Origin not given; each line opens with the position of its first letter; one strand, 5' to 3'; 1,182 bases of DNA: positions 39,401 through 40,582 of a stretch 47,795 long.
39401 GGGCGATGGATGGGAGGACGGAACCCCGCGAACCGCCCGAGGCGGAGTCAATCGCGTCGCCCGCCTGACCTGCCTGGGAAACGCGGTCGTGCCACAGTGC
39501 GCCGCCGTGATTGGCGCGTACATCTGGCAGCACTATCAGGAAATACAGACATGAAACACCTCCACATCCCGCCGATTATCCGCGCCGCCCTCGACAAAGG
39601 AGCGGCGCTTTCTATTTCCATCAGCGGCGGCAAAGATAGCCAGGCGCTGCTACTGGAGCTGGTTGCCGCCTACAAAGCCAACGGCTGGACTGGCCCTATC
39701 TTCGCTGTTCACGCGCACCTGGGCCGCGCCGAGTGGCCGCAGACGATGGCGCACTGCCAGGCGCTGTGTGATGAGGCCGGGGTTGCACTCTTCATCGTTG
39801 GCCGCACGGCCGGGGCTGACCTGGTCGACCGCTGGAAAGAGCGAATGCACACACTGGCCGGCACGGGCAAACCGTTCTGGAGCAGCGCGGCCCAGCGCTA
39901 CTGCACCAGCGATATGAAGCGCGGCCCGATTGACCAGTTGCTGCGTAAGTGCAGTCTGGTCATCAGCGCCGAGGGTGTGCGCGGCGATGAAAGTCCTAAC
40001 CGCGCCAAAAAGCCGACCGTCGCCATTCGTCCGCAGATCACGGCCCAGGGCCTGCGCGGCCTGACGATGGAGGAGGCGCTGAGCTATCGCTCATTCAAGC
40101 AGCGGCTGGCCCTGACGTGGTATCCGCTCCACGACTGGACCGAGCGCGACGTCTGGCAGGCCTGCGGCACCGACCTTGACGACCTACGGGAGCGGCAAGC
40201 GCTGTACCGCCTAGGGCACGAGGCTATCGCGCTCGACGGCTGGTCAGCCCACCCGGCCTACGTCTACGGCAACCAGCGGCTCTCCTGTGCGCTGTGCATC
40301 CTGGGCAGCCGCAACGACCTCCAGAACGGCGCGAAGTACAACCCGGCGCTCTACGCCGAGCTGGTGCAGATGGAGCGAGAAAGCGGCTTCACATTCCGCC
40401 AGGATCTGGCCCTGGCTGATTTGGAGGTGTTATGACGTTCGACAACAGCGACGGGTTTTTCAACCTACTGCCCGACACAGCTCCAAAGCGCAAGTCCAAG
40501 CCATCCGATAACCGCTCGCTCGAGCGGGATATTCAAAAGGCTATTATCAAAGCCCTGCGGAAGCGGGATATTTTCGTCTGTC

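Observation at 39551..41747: Coupled PP-loop ATPase, VRR-NUC and DpdA-like transglycosylase without preQ0 synthesis genes: candidate new DNA base-exchange module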

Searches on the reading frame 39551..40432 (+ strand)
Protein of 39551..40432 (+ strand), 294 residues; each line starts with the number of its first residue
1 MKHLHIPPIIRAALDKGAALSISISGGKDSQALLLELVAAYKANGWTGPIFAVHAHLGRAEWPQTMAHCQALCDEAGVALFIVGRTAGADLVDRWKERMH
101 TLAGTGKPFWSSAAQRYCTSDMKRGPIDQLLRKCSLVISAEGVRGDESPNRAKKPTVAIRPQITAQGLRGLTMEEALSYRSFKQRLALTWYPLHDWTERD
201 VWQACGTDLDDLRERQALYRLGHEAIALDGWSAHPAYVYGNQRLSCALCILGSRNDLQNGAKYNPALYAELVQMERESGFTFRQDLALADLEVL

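Call 7: search_protein_families(library=pfam, proteins=[window:39551-40432:+], max_evalue=0.01)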
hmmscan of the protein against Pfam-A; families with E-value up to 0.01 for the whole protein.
window:39551-40432:+ (294 aa): 2 families
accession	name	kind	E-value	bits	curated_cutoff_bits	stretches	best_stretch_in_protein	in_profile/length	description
PF01507.26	PAPS_reduct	-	7e-15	55.9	22.5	1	20-203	2-147/175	Phosphoadenosine phosphosulfate reductase domain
PF01171.26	ATP_bind_3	-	8.8e-06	26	27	1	21-83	3-64/182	PP-loop family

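Call 8: search_protein_families(library=phrogs, proteins=[window:39551-40432:+], max_evalue=0.01)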
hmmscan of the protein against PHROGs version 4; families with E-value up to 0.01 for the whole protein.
window:39551-40432:+ (294 aa): 3 families
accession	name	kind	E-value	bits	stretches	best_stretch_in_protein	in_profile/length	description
phrog_424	-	moron, auxiliary metabolic gene and host takeover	1.9e-30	107.3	1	13-285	156-375/460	phosphoadenosine phosphosulfate reductase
phrog_2302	-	moron, auxiliary metabolic gene and host takeover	8.2e-08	32.6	1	130-206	155-214/381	phosphoadenosine phosphosulfate reductase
phrog_15238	-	unknown function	4e-05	24.6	0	109-154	144-194/215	-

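Call 9: search_protein_families(library=ncbifam, proteins=[window:39551-40432:+], max_evalue=1)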
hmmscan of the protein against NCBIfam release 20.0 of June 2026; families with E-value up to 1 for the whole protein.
window:39551-40432:+ (294 aa): 13 families
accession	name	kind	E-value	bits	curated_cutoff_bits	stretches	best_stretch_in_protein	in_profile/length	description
NF003587.0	PRK05253.1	subfamily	1.8e-07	30.7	195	1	9-203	19-196/301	sulfate adenylyltransferase subunit CysD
NF006351.0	PRK08576.1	equivalog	8e-06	24.7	290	1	22-160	239-355/436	hypothetical protein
TIGR02432.1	lysidine_TilS_N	equivalog_domain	4.5e-05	23.5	93.6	1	21-83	3-64/189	tRNA lysidine(34) synthetase TilS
NF010367.0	PRK13795.1-2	equivalog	0.00016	20.3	456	1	19-157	244-365/584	hypothetical protein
NF009214.0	PRK12563.1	equivalog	0.0013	18.2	413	1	25-204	50-212/317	sulfate adenylyltransferase subunit CysD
TIGR03183.1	DNA_S_dndC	equivalog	0.0014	17.6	290.4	1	102-203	102-195/447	DNA phosphorothioation system sulfurtransferase DndC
NF007942.0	PRK10660.1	equivalog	0.0017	17.3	606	1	11-82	11-82/439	tRNA lysidine(34) synthetase TilS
TIGR02039.1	CysD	subfamily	0.0018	18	396.6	1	107-205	93-190/294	sulfate adenylyltransferase, small subunit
NF005316.0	PRK06850.1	equivalog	0.011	14.6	536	1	102-204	118-210/505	hypothetical protein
NF006327.0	PRK08557.1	equivalog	0.032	13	366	1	12-153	176-300/415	hypothetical protein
NF010368.0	PRK13795.1-3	equivalog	0.041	12.1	588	1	16-162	246-375/635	hypothetical protein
NF002537.0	PRK02090.1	equivalog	0.044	13.4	154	1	115-204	123-188/244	phosphoadenylyl-sulfate reductase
NF007972.0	PRK10696.1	equivalog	0.22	10.8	272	1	15-65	39-89/295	tRNA 2-thiocytidine(32) synthetase TtcA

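Call 11: search_protein_families(library=padloc, proteins=[window:39551-40432:+], max_evalue=1)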
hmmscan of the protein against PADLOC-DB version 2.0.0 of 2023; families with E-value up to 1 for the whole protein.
window:39551-40432:+ (294 aa): 4 families
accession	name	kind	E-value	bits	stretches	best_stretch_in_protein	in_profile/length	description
PDLC02510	BrxP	-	8e-06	22.3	1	15-159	130-265/779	BrxP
PDLC02782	SspD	-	1.9e-05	22.5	1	22-149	4-120/277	SspD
PDLC02662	DndC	-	8.4e-05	19.7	1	102-204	115-207/481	DndC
PDLC02661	DndC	-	0.00065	16.8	1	102-205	111-204/468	DndC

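Call 55: find_homologous_proteins(query=window:39551-40432:+, max_evalue=0.00001)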
Query window:39551-40432:+ (294 aa): 975 proteins with E <= 0.00001 among 7238 candidates; the best 120 are listed.
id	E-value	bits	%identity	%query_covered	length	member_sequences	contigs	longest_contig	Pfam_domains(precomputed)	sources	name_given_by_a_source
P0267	9.5e-180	614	91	99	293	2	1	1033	PF01507.26,PF01171.27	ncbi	-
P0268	3.2e-165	566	84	100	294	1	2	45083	PF01507.26,PF01171.27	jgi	jgi:3'-phosphoadenosine 5'-phosphosulfate sulfotransferase (PAPS reductase)/FAD synthetase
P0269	3.9e-159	547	81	100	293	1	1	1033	PF01507.26,PF01171.27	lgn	-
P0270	1.4e-134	466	70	100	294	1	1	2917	PF01507.26,PF01171.27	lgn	-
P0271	2.7e-132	458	69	100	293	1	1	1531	PF01507.26,PF01171.27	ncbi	ncbi:MAG TPA: phosphoadenosine phosphosulfate reductase family protein [Herpetosiphonaceae bacterium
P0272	1.1e-130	453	70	100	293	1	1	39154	PF01507.26,PF01171.27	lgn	-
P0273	1.8e-126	439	67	100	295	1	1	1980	PF01507.26,PF01171.27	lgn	-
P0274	3.7e-122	425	67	99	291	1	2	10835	PF01507.26,PF01171.27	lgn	-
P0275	4.6e-122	425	68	100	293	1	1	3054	PF01507.26,PF01171.27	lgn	-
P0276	5.8e-117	408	64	98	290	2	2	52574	PF01507.26,PF01171.27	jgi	jgi:3'-phosphoadenosine 5'-phosphosulfate sulfotransferase (PAPS reductase)/FAD synthetase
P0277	2.1e-116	406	63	98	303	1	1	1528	PF01507.26,PF01171.27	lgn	-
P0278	2.5e-116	406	62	99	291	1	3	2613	PF01507.26,PF01171.27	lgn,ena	-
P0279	5.4e-116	405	63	98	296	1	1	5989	PF01507.26,PF01171.27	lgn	-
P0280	2.4e-113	396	56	99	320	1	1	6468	PF01507.26,PF01171.27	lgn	-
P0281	9.4e-113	394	55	100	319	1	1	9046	PF01507.26,PF01171.27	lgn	-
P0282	2.8e-111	389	63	97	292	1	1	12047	PF01507.26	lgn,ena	-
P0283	5.4e-111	388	53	99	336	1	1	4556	PF01507.26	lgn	-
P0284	1.6e-110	387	47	98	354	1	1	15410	PF01507.26,PF01171.27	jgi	jgi:3'-phosphoadenosine 5'-phosphosulfate sulfotransferase (PAPS reductase)/FAD synthetase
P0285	3.4e-110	386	62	97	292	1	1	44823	PF01507.26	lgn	-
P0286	4.9e-110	385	52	99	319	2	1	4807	PF01507.26,PF01171.27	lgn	-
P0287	2.5e-109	383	49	100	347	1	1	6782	PF01507.26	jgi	jgi:3'-phosphoadenosine 5'-phosphosulfate sulfotransferase (PAPS reductase)/FAD synthetase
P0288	2.6e-109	383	62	98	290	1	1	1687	PF01507.26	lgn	-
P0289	3.4e-109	383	52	99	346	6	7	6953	PF01507.26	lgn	-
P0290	7.9e-109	381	47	99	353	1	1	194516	PF01507.26,PF01171.27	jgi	jgi:3'-phosphoadenosine 5'-phosphosulfate sulfotransferase (PAPS reductase)/FAD synthetase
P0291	1.2e-108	381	55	99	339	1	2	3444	PF01507.26,PF01171.27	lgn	-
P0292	1.4e-108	381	52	98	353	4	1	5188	PF01507.26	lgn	-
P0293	1.7e-108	380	61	97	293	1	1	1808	PF01507.26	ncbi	-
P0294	8.6e-108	378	61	98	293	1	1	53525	PF01507.26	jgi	jgi:3'-phosphoadenosine 5'-phosphosulfate sulfotransferase (PAPS reductase)/FAD synthetase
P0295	7.7e-107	375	54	98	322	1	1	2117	PF01507.26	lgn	-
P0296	1.6e-106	374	60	99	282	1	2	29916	PF01507.26,PF01171.27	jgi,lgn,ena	-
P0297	2.1e-106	373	60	98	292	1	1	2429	PF01507.26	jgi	jgi:3'-phosphoadenosine 5'-phosphosulfate sulfotransferase (PAPS reductase)/FAD synthetase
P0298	2.2e-106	373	51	97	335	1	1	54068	PF01507.26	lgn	-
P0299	2.5e-106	373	54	98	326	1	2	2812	PF01507.26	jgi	jgi:3'-phosphoadenosine 5'-phosphosulfate sulfotransferase (PAPS reductase)/FAD synthetase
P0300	4.9e-106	372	51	100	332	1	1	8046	PF01507.26,PF01171.27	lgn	-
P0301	1.2e-105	371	58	97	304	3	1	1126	PF01507.26,PF01171.27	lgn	-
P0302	2.4e-105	370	59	98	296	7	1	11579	PF01507.26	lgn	-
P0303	3.0e-105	370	61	97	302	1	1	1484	PF01507.26,PF01171.27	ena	-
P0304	4.6e-105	369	47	99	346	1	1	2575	PF01507.26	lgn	-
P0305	1.8e-104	367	52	99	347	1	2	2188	PF01507.26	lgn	-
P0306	2.0e-104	367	52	99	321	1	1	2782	PF01507.26,PF01171.27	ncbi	-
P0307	2.4e-104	367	49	99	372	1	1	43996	PF01507.26,PF01171.27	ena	-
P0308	2.5e-104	367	50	100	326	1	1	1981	PF01507.26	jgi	jgi:3'-phosphoadenosine 5'-phosphosulfate sulfotransferase (PAPS reductase)/FAD synthetase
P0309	3.9e-104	366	59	99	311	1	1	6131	PF01507.26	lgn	-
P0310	1.7e-103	364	46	99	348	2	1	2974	PF01507.26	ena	-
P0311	3.3e-103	363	46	98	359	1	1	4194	PF01507.26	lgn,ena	-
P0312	3.5e-103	363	46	97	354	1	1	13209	PF01507.26,PF01171.27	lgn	-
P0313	4.6e-103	362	59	100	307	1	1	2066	PF01507.26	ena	-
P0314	4.7e-103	362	54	99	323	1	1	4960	PF01507.26,PF01171.27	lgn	-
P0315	1.6e-102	361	49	99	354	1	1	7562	PF01507.26,PF01171.27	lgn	-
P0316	1.7e-102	361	51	99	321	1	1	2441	PF01507.26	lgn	-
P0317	3.3e-102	360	49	98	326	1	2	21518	PF01507.26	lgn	-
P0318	3.5e-102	360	54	99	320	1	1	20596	PF01507.26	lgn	-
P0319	3.8e-102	359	46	96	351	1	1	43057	PF01507.26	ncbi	-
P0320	1.0e-101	358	59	98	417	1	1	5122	PF01507.26,PF01171.27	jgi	jgi:3'-phosphoadenosine 5'-phosphosulfate sulfotransferase (PAPS reductase)/FAD synthetase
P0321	1.1e-101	358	50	100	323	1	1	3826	PF01507.26,PF01171.27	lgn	-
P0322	3.0e-101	357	52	99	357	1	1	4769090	PF01507.26,PF01171.27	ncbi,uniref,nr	ncbi:phosphoadenosine phosphosulfate reductase domain-containing protein [Hymenobacter siberiensis]|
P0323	7.3e-101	355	51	97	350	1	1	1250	PF01507.26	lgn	-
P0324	7.3e-101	355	61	88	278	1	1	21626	PF01507.26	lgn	-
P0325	1.2e-100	355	52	95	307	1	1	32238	PF01507.26,PF01171.27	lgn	-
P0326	1.5e-100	354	56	98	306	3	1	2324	PF01507.26,PF01171.27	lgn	-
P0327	3.9e-100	353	53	99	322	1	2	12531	PF01507.26,PF01171.27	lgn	-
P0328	4.6e-100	353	49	99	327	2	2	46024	PF01507.26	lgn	-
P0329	4.8e-100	353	51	99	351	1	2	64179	PF01507.26,PF01171.27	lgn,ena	-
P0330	5.7e-100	352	56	98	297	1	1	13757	PF01507.26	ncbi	-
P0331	6.3e-100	352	50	97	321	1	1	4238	PF01507.26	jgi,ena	jgi:3'-phosphoadenosine 5'-phosphosulfate sulfotransferase (PAPS reductase)/FAD synthetase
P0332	9.6e-100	352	50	100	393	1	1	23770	PF01507.26,PF01171.27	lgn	-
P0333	1.1e-99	351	47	98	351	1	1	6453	PF01507.26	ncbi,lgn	-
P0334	2.3e-99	350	49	99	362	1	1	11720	PF01507.26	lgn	-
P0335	3.6e-99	350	49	99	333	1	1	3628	PF01507.26,PF01171.27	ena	-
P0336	5.0e-99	349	49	99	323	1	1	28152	PF01507.26,PF01171.27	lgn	-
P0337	6.4e-99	349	49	99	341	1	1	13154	PF01507.26,PF01171.27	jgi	jgi:3'-phosphoadenosine 5'-phosphosulfate sulfotransferase (PAPS reductase)/FAD synthetase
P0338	6.9e-99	349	52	99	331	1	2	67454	PF01507.26,PF01171.27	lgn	-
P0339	2.2e-98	347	53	99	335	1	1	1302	PF01507.26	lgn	-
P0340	3.6e-98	346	51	99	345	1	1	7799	PF01507.26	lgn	-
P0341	3.9e-98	346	49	98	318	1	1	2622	PF01507.26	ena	-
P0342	4.5e-98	346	50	98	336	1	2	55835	PF01507.26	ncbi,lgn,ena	-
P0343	4.6e-98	346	48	99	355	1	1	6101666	PF01507.26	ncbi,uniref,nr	ncbi:phosphoadenosine phosphosulfate reductase domain-containing protein [Hymenobacter cellulosivora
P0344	4.8e-98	346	55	98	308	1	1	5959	PF01507.26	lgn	-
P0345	7.1e-98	345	44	99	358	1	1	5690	PF01507.26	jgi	jgi:3'-phosphoadenosine 5'-phosphosulfate sulfotransferase (PAPS reductase)/FAD synthetase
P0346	7.3e-98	345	50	99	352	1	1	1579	PF01507.26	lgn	-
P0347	7.4e-98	345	56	95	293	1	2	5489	PF01507.26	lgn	-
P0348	8.2e-98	345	43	98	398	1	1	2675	PF01507.26,PF01171.27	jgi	jgi:3'-phosphoadenosine 5'-phosphosulfate sulfotransferase (PAPS reductase)/FAD synthetase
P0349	9.9e-98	345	47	99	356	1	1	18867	PF01507.26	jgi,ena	-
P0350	1.2e-97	345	48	99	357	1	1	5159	PF01507.26,PF01171.27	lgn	-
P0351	1.9e-97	344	58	99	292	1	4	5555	PF01507.26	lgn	-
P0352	1.9e-97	344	51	93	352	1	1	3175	PF01507.26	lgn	-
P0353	2.0e-97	344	50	99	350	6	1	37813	PF01507.26,PF01171.27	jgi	jgi:3'-phosphoadenosine 5'-phosphosulfate sulfotransferase (PAPS reductase)/FAD synthetase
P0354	2.5e-97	344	47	99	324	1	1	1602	PF01507.26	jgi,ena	-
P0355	3.7e-97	343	57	95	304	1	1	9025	PF01507.26,PF01171.27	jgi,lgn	jgi:3'-phosphoadenosine 5'-phosphosulfate sulfotransferase (PAPS reductase)/FAD synthetase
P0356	4.1e-97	343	54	99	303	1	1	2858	PF01507.26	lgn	-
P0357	9.6e-97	342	48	97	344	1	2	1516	PF01507.26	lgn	-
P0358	9.7e-97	342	55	98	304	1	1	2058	PF01507.26,PF01171.27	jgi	-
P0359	1.2e-96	341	47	99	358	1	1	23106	PF01507.26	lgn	-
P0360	1.7e-96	341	48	98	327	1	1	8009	PF01507.26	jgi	jgi:3'-phosphoadenosine 5'-phosphosulfate sulfotransferase (PAPS reductase)/FAD synthetase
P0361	1.7e-96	341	45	99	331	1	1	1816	PF01507.26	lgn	-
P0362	2.0e-96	341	55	99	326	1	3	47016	PF01507.26,PF01171.27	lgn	-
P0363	2.2e-96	341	54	99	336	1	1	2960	PF01507.26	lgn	-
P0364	3.6e-96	340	55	98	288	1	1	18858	PF01507.26,PF01171.27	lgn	-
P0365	4.5e-96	339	55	99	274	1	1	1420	PF01507.26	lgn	-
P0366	7.3e-96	339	43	99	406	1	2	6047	PF01507.26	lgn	-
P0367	1.3e-95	338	43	99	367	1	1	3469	PF01507.26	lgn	-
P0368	1.4e-95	338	45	100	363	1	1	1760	PF01507.26,PF01171.27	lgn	-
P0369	2.4e-95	337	48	97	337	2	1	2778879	PF01507.26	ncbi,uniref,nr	ncbi:phosphoadenosine phosphosulfate reductase domain-containing protein [Hymenobacter gelipurpurasc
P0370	3.1e-95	337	43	99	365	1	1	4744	PF01507.26,PF01171.27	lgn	-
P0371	3.6e-95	337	50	99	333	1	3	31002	PF01507.26,PF01171.27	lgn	-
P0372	3.7e-95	337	56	99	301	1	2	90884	PF01507.26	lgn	-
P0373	4.6e-95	336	49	99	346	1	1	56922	PF01507.26,PF01171.27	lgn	-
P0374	6.3e-95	336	49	99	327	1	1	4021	PF01507.26,PF01171.27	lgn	-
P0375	6.9e-95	336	47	100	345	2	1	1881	PF01507.26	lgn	-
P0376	8.0e-95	335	47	99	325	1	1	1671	PF01507.26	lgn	-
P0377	8.7e-95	335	54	99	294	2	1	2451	PF01507.26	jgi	jgi:3'-phosphoadenosine 5'-phosphosulfate sulfotransferase (PAPS reductase)/FAD synthetase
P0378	1.0e-94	335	50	97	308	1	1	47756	PF01507.26,PF01171.27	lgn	-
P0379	1.1e-94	335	46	99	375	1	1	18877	PF01507.26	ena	-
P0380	1.2e-94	335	44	99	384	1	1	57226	PF01507.26,PF01171.27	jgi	jgi:3'-phosphoadenosine 5'-phosphosulfate sulfotransferase (PAPS reductase)/FAD synthetase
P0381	1.3e-94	335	55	98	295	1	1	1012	PF01507.26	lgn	-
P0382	1.3e-94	335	48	99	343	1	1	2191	PF01507.26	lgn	-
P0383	1.3e-94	335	54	99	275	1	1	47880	PF01507.26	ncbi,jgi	jgi:3'-phosphoadenosine 5'-phosphosulfate sulfotransferase (PAPS reductase)/FAD synthetase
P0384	1.8e-94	334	48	99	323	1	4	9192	PF01507.26,PF01171.27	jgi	jgi:3'-phosphoadenosine 5'-phosphosulfate sulfotransferase (PAPS reductase)/FAD synthetase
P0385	1.8e-94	334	51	99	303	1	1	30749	PF01507.26,PF01171.27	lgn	-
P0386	2.2e-94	334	43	99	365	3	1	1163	PF01507.26,PF01171.27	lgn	-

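Call 57: find_related_loci(query=A2, collection=viral_contigs, flank=8000)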
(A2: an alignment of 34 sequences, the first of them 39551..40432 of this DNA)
Query A2 (294 aa) in viral_contigs; peptide patterns used: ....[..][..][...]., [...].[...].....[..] (x = any residue, [..] = any of these).
600 stretches matched a pattern (row limit reached: there are more); 241 encode a relative of the query (tblastn E <= 1e-3); the best 80 are kept; 79 distinct loci.
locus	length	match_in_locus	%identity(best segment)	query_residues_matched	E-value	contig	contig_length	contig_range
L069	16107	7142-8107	48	1-291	5e-95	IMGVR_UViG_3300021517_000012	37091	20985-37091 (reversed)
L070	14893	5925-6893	48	4-293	2e-90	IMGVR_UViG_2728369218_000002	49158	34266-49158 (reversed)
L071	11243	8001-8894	48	8-291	1e-79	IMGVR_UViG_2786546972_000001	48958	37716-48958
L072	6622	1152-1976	47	2-292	1e-79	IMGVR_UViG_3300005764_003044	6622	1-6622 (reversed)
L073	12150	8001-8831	45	9-291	1e-78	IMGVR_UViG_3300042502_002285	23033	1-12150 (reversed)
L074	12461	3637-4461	44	1-294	1e-73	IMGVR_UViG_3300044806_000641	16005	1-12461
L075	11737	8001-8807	44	1-291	1e-73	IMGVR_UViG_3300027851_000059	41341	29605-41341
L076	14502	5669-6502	43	9-292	3e-69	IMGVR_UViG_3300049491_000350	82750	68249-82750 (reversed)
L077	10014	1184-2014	42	9-291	1e-68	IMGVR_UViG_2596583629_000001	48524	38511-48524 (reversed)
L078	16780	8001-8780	43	1-293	9e-65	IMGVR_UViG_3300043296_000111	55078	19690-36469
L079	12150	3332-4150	39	5-288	2e-57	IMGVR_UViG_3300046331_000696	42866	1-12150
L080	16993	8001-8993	44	4-294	2e-74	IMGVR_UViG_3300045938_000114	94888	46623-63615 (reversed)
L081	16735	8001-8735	33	22-291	5e-37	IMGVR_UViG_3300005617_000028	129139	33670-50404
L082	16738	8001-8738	32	22-291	6e-34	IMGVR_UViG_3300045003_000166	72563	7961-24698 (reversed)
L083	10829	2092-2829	32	22-291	1e-33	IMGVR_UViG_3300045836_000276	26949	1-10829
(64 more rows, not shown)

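Call 85: predict_structure(alignment_id=A2)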
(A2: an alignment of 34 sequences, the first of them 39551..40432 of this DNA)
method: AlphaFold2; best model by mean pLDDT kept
length: 294 residues; sequences in the alignment: 34
mean_pLDDT: 94.6   pTM: 0.91
mean pLDDT of the five models: 94.6, 94.0, 93.8, 93.2, 93.2
residues with pLDDT >= 90: 261; 70-90: 33; 50-70: 0; < 50: 0
segments of 3 or more residues with pLDDT < 50: none
pLDDT, mean of each block of 10 residues (from residue 1): 94 98 97 98 98 95 96 98 85 93 93 77 90 98 94 97 96 97 95 98 97 98 98 97 91 94 97 96 92 85
secondary structure, 60 per line:
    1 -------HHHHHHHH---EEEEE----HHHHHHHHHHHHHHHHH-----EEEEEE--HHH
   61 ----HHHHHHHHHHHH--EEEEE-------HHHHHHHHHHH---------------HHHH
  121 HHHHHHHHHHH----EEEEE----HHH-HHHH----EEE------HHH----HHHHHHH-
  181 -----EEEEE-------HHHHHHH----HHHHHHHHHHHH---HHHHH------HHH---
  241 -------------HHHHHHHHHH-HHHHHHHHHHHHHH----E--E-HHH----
elements in order: H8-15 E19-23 H28-44 E50-55 H65-76 E79-83 H91-101 H117-131 E136-140 H149-152 E157-159 H173-179 E186-190 H198-204 H209-220 H224-228 H254-263 H265-278

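Call 87: fold_search(model_id=the predicted structure, library=pdb)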
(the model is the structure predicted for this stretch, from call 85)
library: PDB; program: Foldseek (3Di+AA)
matches with E <= 10: 1213; with E <= 0.001: 38
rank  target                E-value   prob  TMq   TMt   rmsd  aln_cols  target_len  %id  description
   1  2goy_A                9.7e-07  1.00  0.49  0.62   5.8       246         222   17  Crystal structure of assimilatory adenosine 5'-phosphosulfate reductase with bound APS (released 2006-09-19)
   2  2oq2_B                1.2e-06  1.00  0.43  0.50   4.7       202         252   12  Crystal structure of yeast PAPS reductase with PAP, a product complex (released 2008-01-15)
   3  6vpu_A                2.4e-06  1.00  0.43  0.55   4.9       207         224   18  1.90 Angstrom Resolution Crystal Structure Phosphoadenosine Phosphosulfate Reductase (CysH) from Vibrio vulnificus (released 2021-02-10)
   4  1sur                  2.6e-06  1.00  0.42  0.55   5.5       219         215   18  PHOSPHO-ADENYLYL-SULFATE REDUCTASE (released 1999-05-11)
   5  1zun_A                3.5e-06  1.00  0.39  0.54   8.0       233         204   18  Crystal Structure of a GTP-Regulated ATP Sulfurylase Heterodimer from Pseudomonas syringae (released 2006-01-17)
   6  2oq2_C                3.9e-06  1.00  0.43  0.49   5.8       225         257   12  Crystal structure of yeast PAPS reductase with PAP, a product complex (released 2008-01-15)
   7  2oq2_D                4.6e-06  1.00  0.44  0.51   5.7       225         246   12  Crystal structure of yeast PAPS reductase with PAP, a product complex (released 2008-01-15)
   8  6vpu_H                7.3e-06  1.00  0.45  0.57   6.0       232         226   17  1.90 Angstrom Resolution Crystal Structure Phosphoadenosine Phosphosulfate Reductase (CysH) from Vibrio vulnificus (released 2021-02-10)
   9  5b4e                  8.2e-06  1.00  0.42  0.41  12.8       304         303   16  Sulfur Transferase TtuA in complex with iron sulfur cluster and ATP derivative (released 2017-05-03)
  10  6vpu_E                1.2e-05  1.00  0.46  0.60   6.0       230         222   17  1.90 Angstrom Resolution Crystal Structure Phosphoadenosine Phosphosulfate Reductase (CysH) from Vibrio vulnificus (released 2021-02-10)
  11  1ni5                  1.2e-05  1.00  0.35  0.25  17.6       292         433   15  Structure of the MesJ PP-ATPase from Escherichia Coli (released 2003-01-07)
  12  6vpu_F                1.5e-05  1.00  0.44  0.54   4.6       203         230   18  1.90 Angstrom Resolution Crystal Structure Phosphoadenosine Phosphosulfate Reductase (CysH) from Vibrio vulnificus (released 2021-02-10)
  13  5mko_B                1.7e-05  1.00  0.41  0.40  12.2       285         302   17  [2Fe-2S] cluster containing TtuA in complex with AMP. (released 2017-06-14)
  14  5b4f                  1.7e-05  1.00  0.39  0.39  14.0       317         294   17  Sulfur Transferase TtuA in complex with iron sulfur cluster (released 2017-05-10)
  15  2oq2_A                1.9e-05  1.00  0.44  0.51   4.5       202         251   12  Crystal structure of yeast PAPS reductase with PAP, a product complex (released 2008-01-15)
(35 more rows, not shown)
